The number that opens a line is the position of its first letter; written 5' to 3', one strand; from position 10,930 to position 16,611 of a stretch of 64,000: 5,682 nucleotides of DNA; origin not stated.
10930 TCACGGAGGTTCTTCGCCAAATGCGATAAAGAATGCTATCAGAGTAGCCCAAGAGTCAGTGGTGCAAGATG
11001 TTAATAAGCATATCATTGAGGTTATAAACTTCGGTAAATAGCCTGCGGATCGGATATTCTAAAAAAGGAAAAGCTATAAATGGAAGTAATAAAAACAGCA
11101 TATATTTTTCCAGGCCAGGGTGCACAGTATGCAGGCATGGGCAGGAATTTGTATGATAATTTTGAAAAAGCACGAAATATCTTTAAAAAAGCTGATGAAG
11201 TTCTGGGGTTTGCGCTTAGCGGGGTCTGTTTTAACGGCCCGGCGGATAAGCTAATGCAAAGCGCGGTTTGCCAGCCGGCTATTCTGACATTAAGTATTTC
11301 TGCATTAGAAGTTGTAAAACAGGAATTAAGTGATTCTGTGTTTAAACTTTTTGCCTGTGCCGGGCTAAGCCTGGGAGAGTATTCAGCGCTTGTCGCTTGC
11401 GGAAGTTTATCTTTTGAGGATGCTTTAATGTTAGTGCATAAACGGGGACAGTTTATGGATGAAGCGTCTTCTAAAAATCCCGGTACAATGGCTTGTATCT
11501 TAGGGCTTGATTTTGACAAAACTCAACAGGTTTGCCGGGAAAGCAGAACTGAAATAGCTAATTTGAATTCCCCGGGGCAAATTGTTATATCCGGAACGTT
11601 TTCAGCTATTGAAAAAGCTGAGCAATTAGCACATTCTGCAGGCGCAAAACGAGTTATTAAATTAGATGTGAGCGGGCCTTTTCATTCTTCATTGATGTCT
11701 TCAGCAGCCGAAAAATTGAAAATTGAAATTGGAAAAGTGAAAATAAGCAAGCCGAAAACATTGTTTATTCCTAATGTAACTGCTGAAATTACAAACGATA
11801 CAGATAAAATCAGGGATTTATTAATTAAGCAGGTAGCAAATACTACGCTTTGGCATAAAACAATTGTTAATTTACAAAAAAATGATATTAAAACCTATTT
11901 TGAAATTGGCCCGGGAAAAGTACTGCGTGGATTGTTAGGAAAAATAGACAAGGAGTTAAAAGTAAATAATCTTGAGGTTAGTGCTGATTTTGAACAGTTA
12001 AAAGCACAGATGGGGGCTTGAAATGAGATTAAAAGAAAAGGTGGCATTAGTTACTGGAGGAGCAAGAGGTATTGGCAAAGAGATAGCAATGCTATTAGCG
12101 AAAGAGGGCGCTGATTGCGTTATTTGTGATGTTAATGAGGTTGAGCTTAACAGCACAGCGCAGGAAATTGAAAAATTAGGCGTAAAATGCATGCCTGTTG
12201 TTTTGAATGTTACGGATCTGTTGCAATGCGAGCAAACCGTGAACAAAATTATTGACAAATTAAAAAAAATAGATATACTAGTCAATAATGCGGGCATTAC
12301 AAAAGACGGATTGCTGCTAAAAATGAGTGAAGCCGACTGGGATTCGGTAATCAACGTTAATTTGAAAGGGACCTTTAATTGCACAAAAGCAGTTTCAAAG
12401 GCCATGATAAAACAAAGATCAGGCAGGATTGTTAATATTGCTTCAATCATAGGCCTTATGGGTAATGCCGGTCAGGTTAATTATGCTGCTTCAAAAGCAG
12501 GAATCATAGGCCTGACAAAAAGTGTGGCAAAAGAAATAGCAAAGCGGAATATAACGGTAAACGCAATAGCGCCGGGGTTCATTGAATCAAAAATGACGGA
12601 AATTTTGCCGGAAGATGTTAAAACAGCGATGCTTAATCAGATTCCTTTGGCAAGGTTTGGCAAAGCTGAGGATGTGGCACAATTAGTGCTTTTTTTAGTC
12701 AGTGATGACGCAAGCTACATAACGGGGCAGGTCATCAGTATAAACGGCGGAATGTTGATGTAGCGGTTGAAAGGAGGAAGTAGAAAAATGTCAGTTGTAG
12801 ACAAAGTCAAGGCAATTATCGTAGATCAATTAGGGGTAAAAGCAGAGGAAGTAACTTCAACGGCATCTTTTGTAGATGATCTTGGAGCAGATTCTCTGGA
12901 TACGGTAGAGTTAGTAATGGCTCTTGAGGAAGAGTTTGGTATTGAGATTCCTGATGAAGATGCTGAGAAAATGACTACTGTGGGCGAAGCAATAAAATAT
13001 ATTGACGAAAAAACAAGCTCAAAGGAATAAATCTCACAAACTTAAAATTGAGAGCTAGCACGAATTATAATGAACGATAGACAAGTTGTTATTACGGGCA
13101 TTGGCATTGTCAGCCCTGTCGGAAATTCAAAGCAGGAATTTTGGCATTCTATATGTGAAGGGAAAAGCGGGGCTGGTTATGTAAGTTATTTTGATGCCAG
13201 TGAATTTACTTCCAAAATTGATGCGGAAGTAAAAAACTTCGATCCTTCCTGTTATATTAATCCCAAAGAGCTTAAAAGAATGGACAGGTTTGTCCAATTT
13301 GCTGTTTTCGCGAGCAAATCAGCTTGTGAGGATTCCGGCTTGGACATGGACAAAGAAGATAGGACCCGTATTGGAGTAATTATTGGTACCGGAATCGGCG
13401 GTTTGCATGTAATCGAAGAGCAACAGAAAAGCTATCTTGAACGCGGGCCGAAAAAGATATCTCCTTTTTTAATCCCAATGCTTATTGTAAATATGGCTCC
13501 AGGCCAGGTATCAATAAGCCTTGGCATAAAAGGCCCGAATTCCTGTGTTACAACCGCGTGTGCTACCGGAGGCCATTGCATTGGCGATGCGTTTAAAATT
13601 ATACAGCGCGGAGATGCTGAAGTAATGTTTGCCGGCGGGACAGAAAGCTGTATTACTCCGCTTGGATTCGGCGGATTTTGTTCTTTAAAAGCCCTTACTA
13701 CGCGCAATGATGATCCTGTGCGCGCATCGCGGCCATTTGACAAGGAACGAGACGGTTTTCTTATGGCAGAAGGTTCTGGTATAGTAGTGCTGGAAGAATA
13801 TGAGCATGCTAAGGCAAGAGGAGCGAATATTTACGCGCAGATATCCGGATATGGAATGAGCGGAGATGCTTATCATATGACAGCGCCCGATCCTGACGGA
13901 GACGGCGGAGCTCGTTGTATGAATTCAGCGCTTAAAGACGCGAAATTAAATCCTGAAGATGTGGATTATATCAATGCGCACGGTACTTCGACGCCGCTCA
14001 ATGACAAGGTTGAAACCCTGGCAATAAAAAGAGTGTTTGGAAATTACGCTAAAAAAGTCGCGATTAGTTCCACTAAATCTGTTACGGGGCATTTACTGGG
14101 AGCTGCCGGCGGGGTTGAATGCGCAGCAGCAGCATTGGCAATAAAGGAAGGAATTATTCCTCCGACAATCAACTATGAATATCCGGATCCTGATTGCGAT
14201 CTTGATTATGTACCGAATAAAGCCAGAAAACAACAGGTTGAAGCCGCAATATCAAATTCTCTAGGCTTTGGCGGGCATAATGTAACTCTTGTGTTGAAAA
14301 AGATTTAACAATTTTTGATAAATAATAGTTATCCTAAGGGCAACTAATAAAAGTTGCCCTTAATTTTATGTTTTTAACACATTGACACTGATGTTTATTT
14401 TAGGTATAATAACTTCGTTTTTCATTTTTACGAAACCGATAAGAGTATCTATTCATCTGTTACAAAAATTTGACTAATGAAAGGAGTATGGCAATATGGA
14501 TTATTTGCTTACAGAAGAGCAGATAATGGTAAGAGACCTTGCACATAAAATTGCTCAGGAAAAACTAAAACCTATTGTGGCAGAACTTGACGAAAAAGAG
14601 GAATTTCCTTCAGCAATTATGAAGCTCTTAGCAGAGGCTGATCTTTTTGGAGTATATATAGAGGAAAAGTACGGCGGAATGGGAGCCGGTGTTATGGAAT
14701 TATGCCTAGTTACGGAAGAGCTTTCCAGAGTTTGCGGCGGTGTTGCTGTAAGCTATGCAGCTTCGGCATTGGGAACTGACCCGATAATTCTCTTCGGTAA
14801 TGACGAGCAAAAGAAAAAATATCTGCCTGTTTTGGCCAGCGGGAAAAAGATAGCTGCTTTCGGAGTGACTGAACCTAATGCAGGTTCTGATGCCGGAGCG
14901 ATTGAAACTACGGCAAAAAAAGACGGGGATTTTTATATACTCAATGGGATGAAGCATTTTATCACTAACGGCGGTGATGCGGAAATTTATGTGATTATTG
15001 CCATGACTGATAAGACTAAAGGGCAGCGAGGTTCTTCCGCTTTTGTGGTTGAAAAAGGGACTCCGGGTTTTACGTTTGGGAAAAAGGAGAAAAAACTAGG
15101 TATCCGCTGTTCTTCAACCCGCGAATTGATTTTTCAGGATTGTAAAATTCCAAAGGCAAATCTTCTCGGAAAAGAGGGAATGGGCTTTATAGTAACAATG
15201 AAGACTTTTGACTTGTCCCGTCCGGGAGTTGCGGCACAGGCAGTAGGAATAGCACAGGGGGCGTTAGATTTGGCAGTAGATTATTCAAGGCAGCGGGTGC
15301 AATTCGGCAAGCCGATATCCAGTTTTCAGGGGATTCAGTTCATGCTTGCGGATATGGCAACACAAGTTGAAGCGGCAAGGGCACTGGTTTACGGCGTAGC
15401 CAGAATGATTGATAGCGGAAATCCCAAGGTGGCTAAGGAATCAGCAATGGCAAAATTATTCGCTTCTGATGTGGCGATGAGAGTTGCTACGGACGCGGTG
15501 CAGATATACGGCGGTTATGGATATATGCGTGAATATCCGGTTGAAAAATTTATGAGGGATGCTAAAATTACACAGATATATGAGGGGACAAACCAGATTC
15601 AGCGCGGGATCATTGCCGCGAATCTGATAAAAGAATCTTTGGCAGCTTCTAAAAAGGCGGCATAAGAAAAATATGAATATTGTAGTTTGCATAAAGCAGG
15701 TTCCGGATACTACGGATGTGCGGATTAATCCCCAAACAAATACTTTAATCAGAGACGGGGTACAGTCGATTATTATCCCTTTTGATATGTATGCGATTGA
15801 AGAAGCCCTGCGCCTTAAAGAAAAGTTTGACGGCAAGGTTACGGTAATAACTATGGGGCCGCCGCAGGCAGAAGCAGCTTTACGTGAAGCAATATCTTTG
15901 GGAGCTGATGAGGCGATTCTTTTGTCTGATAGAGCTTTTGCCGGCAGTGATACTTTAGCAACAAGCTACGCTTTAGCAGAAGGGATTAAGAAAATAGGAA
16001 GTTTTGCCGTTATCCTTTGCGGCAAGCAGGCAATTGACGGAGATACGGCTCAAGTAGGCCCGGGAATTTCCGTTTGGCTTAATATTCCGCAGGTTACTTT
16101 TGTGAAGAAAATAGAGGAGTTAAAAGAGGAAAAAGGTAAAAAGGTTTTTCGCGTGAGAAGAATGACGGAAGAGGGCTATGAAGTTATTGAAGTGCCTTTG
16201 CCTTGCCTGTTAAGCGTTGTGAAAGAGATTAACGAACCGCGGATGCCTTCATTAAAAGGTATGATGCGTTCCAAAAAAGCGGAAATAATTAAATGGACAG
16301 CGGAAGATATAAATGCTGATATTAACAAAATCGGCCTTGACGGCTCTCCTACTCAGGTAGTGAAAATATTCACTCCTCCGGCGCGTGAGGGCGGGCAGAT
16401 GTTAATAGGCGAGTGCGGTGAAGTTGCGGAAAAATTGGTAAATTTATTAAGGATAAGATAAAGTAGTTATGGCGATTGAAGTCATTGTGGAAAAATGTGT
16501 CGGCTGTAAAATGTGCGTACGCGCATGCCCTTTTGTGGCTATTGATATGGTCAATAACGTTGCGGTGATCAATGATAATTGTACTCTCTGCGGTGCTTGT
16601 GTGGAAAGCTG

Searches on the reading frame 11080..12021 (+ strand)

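Call 49: search_protein_families(library=pfam, proteins=[window:11080-12021:+], max_evalue=0.0001)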
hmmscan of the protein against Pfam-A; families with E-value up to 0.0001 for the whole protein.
window:11080-12021:+ (313 aa): 1 family
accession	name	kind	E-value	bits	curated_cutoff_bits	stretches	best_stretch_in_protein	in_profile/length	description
PF00698.26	Acyl_transf_1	-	1.8e-32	113.6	32.7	1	8-278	2-267/319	Acyl transferase domain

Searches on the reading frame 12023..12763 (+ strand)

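Call 49: search_protein_families(library=pfam, proteins=[window:12023-12763:+], max_evalue=0.0001)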
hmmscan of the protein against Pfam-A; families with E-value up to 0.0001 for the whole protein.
window:12023-12763:+ (246 aa): 3 families
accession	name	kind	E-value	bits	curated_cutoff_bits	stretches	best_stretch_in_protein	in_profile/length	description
PF13561.12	adh_short_C2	-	2.1e-68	230.9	27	1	14-244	3-235/236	Enoyl-(Acyl carrier protein) reductase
PF00106.31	adh_short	-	2.6e-68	229.8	26.6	1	6-197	1-192/195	short chain dehydrogenase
PF08659.16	KR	-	9.8e-23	81.4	22.6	1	8-160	3-155/180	KR domain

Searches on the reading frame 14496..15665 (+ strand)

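Call 49: search_protein_families(library=pfam, proteins=[window:14496-15665:+], max_evalue=0.0001)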
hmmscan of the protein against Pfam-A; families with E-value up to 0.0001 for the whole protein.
window:14496-15665:+ (389 aa): 5 families
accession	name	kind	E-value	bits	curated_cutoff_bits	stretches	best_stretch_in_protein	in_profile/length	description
PF00441.29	Acyl-CoA_dh_1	-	2e-56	190.8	22.4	1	228-377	1-149/150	Acyl-CoA dehydrogenase, C-terminal domain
PF02771.21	Acyl-CoA_dh_N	-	6.6e-36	123.6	22.9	1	6-117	1-113/113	Acyl-CoA dehydrogenase, N-terminal domain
PF02770.24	Acyl-CoA_dh_M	-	9.7e-28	96.6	33.3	1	121-216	1-97/97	Acyl-CoA dehydrogenase, middle domain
PF08028.16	Acyl-CoA_dh_2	-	1.6e-27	96.9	22.7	1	245-366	3-133/134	Acyl-CoA dehydrogenase, C-terminal domain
PF22924.1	ACOX_C_alpha1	-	8.4e-06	26.1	27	1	261-368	49-159/169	Acyl-CoA oxidase, C-alpha1 domain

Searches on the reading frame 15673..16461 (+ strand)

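Call 49: search_protein_families(library=pfam, proteins=[window:15673-16461:+], max_evalue=0.0001)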
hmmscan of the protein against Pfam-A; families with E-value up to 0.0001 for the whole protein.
window:15673-16461:+ (262 aa): 1 family
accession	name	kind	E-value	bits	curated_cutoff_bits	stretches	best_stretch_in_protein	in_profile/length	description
PF01012.27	ETF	-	5e-48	163.7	26.7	1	23-212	2-180/181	Electron transfer flavoprotein domain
